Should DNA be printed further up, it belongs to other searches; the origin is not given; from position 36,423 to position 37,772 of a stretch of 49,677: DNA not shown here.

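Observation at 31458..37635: Four-gene tandem family of T9SS cargo proteins: one shared stalk + sorting module carrying two different, unrecognisable head domains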

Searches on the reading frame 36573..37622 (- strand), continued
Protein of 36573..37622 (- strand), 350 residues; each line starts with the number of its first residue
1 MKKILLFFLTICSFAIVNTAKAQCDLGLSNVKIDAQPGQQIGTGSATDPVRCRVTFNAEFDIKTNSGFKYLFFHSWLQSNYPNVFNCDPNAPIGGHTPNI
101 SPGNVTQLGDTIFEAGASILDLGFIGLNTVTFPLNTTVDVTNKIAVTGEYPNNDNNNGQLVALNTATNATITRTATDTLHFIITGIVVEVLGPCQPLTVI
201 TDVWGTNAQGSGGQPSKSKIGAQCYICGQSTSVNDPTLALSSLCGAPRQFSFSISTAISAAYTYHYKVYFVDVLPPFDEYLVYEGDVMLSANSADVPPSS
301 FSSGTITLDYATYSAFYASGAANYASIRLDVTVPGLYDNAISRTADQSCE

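Call 50: search_protein_families(library=pfam, proteins=[L006:7607-9652:+, L001:5884-7608:+, L036:7653-8585:+, L043:9602-10552:+, L052:9305-10567:+, L061:3791-4927:+, L047:8897-10603:+, L051:20-1942:+, L054:8543-10558:+, L072:8594-10546:+], max_evalue=0.01)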
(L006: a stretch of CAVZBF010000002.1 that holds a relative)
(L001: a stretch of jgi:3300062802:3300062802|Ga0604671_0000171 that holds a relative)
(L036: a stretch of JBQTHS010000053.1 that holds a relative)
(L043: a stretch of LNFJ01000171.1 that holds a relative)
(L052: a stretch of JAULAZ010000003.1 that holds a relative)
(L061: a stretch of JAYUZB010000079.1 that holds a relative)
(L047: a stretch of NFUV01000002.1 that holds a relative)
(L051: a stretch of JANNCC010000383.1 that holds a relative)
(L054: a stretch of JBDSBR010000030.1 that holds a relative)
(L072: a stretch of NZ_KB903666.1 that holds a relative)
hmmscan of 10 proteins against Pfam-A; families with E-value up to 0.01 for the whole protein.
L006:7607-9652:+ (681 aa): 1 family
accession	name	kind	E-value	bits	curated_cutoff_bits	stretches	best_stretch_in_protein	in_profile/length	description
PF18962.6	Por_Secre_tail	-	6.3e-12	46.1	27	1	605-678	1-75/75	Secretion system C-terminal sorting domain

L001:5884-7608:+ (574 aa): 1 family
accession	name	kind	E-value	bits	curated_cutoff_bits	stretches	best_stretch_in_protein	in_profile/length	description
PF18962.6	Por_Secre_tail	-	3.4e-12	46.9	27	1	498-571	1-75/75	Secretion system C-terminal sorting domain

L036:7653-8585:+ (310 aa): 1 family
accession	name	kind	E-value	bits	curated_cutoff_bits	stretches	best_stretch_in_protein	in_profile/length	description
PF18962.6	Por_Secre_tail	-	1.4e-12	48.2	27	1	234-307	1-75/75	Secretion system C-terminal sorting domain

L043:9602-10552:+ (316 aa): 1 family
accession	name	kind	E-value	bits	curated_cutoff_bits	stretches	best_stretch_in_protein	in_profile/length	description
PF18962.6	Por_Secre_tail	-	1.9e-09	38.1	27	1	240-313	1-75/75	Secretion system C-terminal sorting domain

L052:9305-10567:+ (420 aa): 2 families
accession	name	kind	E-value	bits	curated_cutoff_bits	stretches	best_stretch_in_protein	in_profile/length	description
PF11999.13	Ice_binding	-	5.4e-34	118.1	28.7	1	41-218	3-202/208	Ice-binding-like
PF18962.6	Por_Secre_tail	-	1.7e-11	44.7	27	1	344-417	1-75/75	Secretion system C-terminal sorting domain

L061:3791-4927:+ (378 aa): 1 family
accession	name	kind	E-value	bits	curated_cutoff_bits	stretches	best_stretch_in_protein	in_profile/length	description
PF18962.6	Por_Secre_tail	-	2e-10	41.2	27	1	302-375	1-75/75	Secretion system C-terminal sorting domain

L047:8897-10603:+ (568 aa): 3 families
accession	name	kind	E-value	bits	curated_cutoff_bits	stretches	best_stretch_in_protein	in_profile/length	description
PF18962.6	Por_Secre_tail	-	1.1e-11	45.3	27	1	493-566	1-75/75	Secretion system C-terminal sorting domain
PF07495.19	Y_Y_Y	-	0.0065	16.8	26.6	0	534-556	27-49/65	Y_Y_Y domain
PF00932.25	LTD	-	0.0098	16.7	34.3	0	20-110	7-87/109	Lamin Tail Domain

L051:20-1942:+ (640 aa): 2 families
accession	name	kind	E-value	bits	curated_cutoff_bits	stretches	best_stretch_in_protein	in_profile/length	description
PF18962.6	Por_Secre_tail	-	9.8e-09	35.8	27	1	564-637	1-75/75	Secretion system C-terminal sorting domain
PF00404.24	Dockerin_1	-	0.0034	18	22.9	0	351-371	33-53/57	Dockerin type I domain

L054:8543-10558:+ (671 aa): 1 family
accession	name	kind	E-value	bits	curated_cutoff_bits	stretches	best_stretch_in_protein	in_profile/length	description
PF18962.6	Por_Secre_tail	-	1.9e-11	44.5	27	1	597-670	1-75/75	Secretion system C-terminal sorting domain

L072:8594-10546:+ (650 aa): 1 family
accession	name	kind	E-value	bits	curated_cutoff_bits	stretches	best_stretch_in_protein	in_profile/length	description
PF18962.6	Por_Secre_tail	-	5.5e-12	46.3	27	1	576-649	1-75/75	Secretion system C-terminal sorting domain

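Call 76: find_homologous_proteins(query=A10, max_evalue=0.001)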
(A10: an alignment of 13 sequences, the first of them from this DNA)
Query A10 (13 sequences) (328 aa, profile of the alignment): 212 proteins with E <= 0.001 among 8000 candidates; the best 120 are listed.
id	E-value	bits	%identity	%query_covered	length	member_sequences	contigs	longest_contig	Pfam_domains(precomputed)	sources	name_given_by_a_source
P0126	8.3e-141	487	40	92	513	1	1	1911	PF18962.8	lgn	-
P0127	3.1e-139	482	38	92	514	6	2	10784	PF18962.8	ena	-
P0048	1.9e-138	479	36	84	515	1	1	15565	PF18962.8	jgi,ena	-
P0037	1.9e-138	479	40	87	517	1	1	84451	PF18962.8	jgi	jgi:hypothetical protein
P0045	1.9e-138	479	39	92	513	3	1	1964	PF18962.8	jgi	jgi:hypothetical protein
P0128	3.9e-138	478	38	90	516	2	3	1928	PF18962.8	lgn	-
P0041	6.1e-138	477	39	88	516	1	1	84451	PF18962.8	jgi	jgi:hypothetical protein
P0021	1.1e-137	477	39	91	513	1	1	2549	PF18962.8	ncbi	-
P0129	1.9e-137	476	38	91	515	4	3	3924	PF18962.8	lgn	-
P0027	3.0e-137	475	41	87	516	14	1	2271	PF18962.8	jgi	-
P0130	3.4e-137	475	38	85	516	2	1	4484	PF18962.8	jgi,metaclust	metaclust:\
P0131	3.7e-137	475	37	88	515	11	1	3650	PF18962.8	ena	-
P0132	5.2e-137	474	37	88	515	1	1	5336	PF18962.8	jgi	jgi:hypothetical protein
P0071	6.1e-137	474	38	88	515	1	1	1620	PF18962.8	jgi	-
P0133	1.3e-136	473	39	92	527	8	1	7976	PF18962.8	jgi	jgi:hypothetical protein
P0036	1.8e-136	473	39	91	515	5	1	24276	PF18962.8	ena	-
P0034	2.2e-136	472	39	91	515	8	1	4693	PF18962.8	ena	-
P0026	3.6e-136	472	39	90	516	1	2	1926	PF18962.8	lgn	-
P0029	7.1e-136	471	39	88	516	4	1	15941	PF18962.8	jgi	-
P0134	1.0e-135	470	39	87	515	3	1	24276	PF18962.8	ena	-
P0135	1.4e-135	470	40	84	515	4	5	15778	PF18962.8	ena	-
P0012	2.0e-135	469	43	87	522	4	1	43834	PF18962.8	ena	-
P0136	3.0e-135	469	39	93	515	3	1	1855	PF18962.8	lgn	-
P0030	5.5e-135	468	41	77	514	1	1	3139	PF18962.8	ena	-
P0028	5.6e-135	468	40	87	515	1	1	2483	PF18962.8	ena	-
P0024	9.9e-135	467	38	88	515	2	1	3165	PF18962.8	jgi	jgi:hypothetical protein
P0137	2.3e-134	466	40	76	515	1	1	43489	PF18962.8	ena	-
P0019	2.5e-134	466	39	88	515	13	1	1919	PF18962.8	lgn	-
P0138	4.8e-134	465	38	87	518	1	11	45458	PF18962.8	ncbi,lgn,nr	ncbi:MAG TPA: T9SS type A sorting domain-containing protein [Chitinophagaceae bacterium]|nr:T9SS typ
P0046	8.5e-134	464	38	88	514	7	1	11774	PF18962.8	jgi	jgi:hypothetical protein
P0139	1.4e-133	463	38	88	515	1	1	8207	PF18962.8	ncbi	ncbi:MAG TPA: T9SS type A sorting domain-containing protein [Chitinophagaceae bacterium]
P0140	3.8e-133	462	40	87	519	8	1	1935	PF18962.8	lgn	-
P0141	9.1e-133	460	37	87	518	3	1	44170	PF18962.8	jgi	jgi:hypothetical protein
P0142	2.1e-132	459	36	88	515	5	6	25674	PF18962.8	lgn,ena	-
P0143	3.0e-132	459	38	87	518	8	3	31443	PF18962.8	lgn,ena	-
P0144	4.8e-132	458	40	79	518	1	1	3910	PF18962.8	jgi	jgi:hypothetical protein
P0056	7.3e-132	457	39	87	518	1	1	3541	PF18962.8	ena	-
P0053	8.9e-132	457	38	100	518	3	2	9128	PF18962.8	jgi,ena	-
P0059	1.1e-131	457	37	88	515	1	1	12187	PF18962.8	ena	-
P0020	1.3e-131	457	36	91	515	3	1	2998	PF18962.8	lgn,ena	-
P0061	1.8e-131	456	37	91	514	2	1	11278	PF18962.8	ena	-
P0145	4.0e-131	455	37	100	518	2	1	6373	PF18962.8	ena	-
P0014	5.2e-131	455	43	87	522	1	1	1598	PF18962.8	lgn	-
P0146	5.5e-131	455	37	81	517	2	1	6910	PF18962.8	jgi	-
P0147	7.2e-131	454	35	100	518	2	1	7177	PF18962.8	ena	-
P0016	7.5e-131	454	44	88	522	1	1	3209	PF18962.8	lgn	-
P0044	1.3e-130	453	38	81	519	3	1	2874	PF18962.8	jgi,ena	-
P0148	1.3e-130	453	39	87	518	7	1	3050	PF18962.8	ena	-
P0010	1.6e-130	453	49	87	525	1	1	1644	PF18962.8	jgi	jgi:hypothetical protein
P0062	1.6e-130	453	40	81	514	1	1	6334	PF18962.8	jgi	jgi:hypothetical protein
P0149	1.7e-130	453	34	88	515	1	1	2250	PF18962.8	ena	-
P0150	1.7e-130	453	37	87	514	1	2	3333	PF18962.8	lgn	-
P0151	1.7e-130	453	36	88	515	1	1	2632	PF18962.8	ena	-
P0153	2.7e-130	452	34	100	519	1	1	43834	PF18962.8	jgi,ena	-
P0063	2.8e-130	452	40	81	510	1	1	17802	PF18962.8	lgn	-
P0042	3.9e-130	452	39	87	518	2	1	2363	PF18962.8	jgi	jgi:hypothetical protein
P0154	4.9e-130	451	40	81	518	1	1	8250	PF18962.8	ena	-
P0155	6.2e-130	451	37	100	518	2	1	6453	PF18962.8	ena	-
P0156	1.2e-129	450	37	88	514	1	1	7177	PF18962.8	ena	-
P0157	2.3e-129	449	37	85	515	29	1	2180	PF18962.8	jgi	-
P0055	2.6e-129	449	40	75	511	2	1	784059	PF18962.8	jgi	jgi:hypothetical protein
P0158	2.6e-129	449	37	100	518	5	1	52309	PF18962.8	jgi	jgi:hypothetical protein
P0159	3.3e-129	449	38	87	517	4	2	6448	PF18962.8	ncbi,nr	ncbi:MAG TPA: T9SS type A sorting domain-containing protein [Chitinophagaceae bacterium]|nr:T9SS typ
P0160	4.3e-129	448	38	87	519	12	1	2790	PF18962.8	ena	-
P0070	1.4e-128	447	40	69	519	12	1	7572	PF18962.8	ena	-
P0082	1.5e-128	447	37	84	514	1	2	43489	PF18962.8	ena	-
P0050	2.1e-128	446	43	75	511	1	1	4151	PF18962.8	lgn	-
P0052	2.4e-128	446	36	81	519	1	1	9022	PF18962.8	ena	-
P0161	4.3e-128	445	39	77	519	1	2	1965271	PF18962.8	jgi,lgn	-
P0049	2.0e-127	443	37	81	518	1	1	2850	PF18962.8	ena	-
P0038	2.1e-127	443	41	81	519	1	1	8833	PF18962.8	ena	-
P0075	2.4e-127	443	38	77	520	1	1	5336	PF18962.8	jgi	jgi:hypothetical protein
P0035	2.6e-127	443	41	81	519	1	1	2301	PF18962.8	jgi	-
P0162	6.8e-127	441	34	93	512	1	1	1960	PF18962.8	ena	-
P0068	8.7e-127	441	37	92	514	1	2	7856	PF18962.8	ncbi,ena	-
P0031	9.5e-127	441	43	76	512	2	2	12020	PF18962.8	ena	-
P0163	1.9e-126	440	39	89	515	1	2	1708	PF18962.8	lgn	-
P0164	6.3e-126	438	39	77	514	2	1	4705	PF18962.8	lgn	-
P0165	1.1e-125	437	34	87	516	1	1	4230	PF18962.8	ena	-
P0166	6.6e-125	435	35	88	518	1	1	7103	PF18962.8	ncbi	-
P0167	8.0e-125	434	36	87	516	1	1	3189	PF18962.8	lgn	-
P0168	9.0e-125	434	38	79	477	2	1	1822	PF18962.8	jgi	-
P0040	1.3e-124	434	38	88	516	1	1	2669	PF18962.8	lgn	-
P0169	1.8e-124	433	38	83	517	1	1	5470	PF18962.8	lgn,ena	-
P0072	2.4e-124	433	38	75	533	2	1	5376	PF18962.8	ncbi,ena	ncbi:MAG TPA: T9SS type A sorting domain-containing protein [Chitinophagaceae bacterium]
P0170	4.5e-124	432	37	87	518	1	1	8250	PF18962.8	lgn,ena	-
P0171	4.6e-124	432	38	87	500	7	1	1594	PF18962.8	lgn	-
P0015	9.6e-124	431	43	100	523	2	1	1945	PF18962.8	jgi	jgi:hypothetical protein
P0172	9.6e-124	431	39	77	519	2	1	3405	PF18962.8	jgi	jgi:hypothetical protein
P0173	2.3e-123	430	35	87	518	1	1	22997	PF18962.8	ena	-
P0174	2.5e-123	429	35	84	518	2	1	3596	PF18962.8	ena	-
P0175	4.7e-123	428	33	100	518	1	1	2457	PF18962.8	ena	-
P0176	6.7e-123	428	36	87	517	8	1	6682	PF18962.8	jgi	-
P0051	9.6e-123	427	38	87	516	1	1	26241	PF18962.8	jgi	jgi:hypothetical protein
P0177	1.2e-122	427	39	87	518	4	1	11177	PF18962.8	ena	-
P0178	1.3e-122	427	38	87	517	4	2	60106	PF18962.8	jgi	jgi:hypothetical protein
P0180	1.8e-122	427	36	87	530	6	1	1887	PF18962.8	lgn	-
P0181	2.3e-122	426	34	87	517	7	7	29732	PF18962.8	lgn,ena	-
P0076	3.0e-122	426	39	87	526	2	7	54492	PF18962.8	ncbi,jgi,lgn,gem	-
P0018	3.4e-122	426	41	98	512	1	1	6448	PF18962.8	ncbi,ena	-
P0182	3.7e-122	426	34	93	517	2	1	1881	PF18962.8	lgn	-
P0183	3.8e-122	426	37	87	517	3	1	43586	PF18962.8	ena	-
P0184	5.6e-122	425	36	87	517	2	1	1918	PF18962.8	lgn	-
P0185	6.3e-122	425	37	87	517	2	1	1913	PF18962.8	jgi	-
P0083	6.8e-122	425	39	87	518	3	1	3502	PF18962.8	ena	-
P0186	1.4e-121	424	37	87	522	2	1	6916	PF18962.8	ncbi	-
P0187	4.4e-121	422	35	87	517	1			PF18962.8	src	-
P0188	5.2e-121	422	38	87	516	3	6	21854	PF18962.8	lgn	-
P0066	8.4e-121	421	37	77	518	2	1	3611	PF18962.8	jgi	jgi:hypothetical protein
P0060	8.7e-121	421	40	76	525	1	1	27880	PF18962.8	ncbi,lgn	-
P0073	1.3e-120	420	36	84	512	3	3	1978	PF18962.8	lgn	-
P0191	3.3e-120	419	36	87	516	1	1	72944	PF18962.8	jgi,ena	-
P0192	5.2e-120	419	38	87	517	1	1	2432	PF18962.8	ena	-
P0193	5.4e-120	418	35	87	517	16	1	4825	PF18962.8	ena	-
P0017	6.8e-120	418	48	76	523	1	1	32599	PF18962.8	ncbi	-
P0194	7.3e-120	418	36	87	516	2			PF18962.8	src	-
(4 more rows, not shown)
